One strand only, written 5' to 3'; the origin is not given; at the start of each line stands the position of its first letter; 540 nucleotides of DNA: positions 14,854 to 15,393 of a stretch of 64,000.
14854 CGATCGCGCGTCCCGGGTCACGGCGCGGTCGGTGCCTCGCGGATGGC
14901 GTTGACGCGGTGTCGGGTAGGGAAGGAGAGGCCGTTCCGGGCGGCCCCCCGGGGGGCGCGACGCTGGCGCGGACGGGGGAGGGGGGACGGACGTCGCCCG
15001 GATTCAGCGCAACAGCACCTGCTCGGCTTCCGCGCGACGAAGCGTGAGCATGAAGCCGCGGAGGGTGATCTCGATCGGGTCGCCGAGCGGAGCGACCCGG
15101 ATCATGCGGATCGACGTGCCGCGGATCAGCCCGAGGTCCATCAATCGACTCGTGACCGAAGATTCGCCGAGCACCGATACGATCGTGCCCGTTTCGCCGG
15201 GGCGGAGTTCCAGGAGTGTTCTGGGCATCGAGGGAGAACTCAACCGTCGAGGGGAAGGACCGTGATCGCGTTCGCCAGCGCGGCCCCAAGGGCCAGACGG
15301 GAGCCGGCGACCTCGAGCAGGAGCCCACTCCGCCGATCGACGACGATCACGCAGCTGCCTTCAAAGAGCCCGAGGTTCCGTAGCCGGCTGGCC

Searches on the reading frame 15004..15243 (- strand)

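Call 3: search_protein_families(library=ncbifam, proteins=[window:15004-15243:-], max_evalue=0.001)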
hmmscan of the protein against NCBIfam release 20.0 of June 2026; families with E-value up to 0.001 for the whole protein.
window:15004-15243:- (79 aa): 1 family
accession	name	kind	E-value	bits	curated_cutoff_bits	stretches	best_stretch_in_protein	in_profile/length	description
NF007106.0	PRK09555.1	equivalog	5e-11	42.2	102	1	32-73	24-65/75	ferrous iron transporter A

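Call 4: search_protein_families(library=pfam, proteins=[window:15004-15243:-], max_evalue=0.001)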
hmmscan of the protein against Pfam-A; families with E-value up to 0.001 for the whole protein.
window:15004-15243:- (79 aa): 1 family
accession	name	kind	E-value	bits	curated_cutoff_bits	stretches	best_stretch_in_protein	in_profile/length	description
PF04023.20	FeoA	-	1.3e-19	70.4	23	1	9-78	2-72/74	FeoA domain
